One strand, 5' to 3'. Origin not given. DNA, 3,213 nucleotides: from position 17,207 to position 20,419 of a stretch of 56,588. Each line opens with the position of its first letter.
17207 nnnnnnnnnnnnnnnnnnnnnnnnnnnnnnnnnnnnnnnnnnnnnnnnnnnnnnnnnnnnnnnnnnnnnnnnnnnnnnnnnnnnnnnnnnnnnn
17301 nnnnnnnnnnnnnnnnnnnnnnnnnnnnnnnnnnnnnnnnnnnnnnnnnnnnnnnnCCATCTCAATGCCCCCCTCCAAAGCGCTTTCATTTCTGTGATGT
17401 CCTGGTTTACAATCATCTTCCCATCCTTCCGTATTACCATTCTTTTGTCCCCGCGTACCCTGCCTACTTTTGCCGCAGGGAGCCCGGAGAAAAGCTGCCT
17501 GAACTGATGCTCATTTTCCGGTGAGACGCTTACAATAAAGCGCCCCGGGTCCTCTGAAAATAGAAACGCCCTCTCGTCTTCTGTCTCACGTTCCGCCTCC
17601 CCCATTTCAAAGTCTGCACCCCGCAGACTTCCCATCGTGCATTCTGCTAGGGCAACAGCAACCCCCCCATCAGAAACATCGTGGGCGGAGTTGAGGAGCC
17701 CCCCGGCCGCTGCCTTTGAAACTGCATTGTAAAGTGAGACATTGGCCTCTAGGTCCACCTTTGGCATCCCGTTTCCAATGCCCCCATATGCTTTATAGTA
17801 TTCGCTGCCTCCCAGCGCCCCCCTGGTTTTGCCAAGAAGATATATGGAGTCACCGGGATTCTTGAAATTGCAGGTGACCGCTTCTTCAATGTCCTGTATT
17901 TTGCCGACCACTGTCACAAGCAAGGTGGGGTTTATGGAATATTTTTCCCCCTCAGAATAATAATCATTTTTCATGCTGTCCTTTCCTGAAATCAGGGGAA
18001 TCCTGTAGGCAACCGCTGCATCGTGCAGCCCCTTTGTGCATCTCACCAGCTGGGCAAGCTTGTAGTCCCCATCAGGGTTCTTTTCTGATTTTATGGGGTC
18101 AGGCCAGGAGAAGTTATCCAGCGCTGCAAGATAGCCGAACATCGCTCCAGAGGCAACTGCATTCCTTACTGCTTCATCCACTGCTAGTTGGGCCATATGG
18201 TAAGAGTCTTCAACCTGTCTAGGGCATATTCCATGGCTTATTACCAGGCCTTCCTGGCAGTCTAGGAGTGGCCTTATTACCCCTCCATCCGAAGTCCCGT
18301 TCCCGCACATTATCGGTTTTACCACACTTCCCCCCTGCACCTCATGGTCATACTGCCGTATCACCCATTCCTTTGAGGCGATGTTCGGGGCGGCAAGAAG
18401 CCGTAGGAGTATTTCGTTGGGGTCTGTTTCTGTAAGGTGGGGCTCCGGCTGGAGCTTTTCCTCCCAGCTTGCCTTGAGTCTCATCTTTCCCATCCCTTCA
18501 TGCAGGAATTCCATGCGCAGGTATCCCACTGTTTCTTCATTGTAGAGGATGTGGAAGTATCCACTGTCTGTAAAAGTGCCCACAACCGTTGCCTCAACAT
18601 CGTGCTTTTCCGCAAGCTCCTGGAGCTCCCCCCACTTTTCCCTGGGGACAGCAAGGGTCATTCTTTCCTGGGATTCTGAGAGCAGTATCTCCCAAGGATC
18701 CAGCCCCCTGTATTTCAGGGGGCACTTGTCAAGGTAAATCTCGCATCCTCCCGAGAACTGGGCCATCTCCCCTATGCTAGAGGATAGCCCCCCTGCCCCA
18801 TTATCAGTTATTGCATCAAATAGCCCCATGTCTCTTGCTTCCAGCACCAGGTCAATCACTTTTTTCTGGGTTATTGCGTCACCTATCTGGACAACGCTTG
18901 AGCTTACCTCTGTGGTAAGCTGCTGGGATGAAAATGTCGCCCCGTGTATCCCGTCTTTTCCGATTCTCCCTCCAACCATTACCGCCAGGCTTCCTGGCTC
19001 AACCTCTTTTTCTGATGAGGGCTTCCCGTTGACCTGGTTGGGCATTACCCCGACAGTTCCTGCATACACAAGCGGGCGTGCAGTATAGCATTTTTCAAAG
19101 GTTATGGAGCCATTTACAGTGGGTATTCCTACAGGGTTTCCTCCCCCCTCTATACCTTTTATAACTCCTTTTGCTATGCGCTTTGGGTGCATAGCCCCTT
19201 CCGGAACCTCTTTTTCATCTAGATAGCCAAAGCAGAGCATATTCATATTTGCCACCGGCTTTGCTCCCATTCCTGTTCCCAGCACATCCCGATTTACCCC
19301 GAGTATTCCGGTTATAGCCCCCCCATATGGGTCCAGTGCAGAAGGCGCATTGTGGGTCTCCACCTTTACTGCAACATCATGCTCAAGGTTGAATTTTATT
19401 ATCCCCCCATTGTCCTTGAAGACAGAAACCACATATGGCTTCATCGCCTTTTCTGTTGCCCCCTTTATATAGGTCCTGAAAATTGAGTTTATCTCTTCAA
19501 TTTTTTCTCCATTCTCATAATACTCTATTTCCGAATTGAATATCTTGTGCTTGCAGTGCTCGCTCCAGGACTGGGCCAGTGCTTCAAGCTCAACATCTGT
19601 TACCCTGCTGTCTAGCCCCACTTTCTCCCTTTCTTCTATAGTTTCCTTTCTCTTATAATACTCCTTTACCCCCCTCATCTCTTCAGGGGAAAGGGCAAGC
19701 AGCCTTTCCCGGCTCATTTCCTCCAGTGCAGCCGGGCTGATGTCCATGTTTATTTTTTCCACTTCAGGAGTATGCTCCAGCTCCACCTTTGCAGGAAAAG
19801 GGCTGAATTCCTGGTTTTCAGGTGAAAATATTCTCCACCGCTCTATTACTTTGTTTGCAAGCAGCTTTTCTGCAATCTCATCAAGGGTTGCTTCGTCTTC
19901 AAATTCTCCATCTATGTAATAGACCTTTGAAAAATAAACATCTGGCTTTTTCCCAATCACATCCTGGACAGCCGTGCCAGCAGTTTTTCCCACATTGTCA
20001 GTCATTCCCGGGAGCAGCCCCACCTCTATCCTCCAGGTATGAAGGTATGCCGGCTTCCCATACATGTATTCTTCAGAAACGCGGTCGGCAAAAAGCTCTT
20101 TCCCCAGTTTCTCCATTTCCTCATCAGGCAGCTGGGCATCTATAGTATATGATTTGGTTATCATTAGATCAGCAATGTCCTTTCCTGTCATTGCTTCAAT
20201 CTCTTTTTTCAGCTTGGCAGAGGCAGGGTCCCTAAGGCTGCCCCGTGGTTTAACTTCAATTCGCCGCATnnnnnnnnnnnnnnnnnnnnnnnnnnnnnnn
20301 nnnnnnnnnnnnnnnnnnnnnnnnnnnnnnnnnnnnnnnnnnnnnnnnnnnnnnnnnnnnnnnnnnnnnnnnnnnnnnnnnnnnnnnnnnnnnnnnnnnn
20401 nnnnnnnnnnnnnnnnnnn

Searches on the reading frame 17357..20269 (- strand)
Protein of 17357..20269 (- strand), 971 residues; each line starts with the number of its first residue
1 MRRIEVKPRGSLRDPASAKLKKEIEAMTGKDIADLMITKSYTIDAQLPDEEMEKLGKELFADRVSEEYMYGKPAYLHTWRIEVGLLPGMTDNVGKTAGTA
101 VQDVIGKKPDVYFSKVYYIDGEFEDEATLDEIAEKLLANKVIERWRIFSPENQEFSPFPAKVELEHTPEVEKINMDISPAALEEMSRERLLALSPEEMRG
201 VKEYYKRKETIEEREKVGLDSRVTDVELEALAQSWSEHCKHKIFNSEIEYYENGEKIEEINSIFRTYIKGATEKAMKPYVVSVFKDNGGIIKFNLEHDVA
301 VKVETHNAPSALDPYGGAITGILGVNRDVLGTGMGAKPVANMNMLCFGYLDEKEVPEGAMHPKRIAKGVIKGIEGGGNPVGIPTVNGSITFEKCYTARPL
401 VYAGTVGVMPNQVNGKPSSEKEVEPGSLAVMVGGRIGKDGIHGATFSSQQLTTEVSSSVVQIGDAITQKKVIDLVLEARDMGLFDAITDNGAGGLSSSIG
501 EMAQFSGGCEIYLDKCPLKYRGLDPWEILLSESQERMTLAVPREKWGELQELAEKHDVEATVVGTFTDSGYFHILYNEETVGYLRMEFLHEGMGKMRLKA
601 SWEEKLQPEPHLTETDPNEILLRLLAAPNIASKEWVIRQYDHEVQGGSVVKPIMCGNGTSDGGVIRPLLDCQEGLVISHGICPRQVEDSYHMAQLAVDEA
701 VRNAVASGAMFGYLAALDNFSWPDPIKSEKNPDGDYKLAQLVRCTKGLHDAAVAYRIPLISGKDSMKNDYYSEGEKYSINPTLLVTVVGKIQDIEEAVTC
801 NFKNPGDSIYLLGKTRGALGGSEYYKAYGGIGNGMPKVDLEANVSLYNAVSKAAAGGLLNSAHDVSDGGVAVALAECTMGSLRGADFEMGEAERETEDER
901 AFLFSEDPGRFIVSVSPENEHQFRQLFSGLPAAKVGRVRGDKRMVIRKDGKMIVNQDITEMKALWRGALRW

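Call 76: search_protein_families(library=pfam, proteins=[window:17357-20269:-], max_evalue=0.00001)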
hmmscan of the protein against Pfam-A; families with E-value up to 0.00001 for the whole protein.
window:17357-20269:- (971 aa): 4 families
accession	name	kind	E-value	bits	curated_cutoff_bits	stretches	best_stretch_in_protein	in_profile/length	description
PF02769.27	AIRS_C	-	3.9e-49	167.3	23.1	2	424-572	1-151/156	AIR synthase related protein, C-terminal domain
PF00586.29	AIRS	-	4.3e-28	98.4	24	2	286-409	2-112/112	AIR synthase related protein, N-terminal domain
PF02700.19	PurS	-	7.4e-14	52.1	22.2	0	80-147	3-75/77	Phosphoribosylformylglycinamidine (FGAM) synthase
PF18072.6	FGAR-AT_linker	-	1.7e-13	51.3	26.6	1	182-242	1-50/50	Formylglycinamide ribonucleotide amidotransferase linker domain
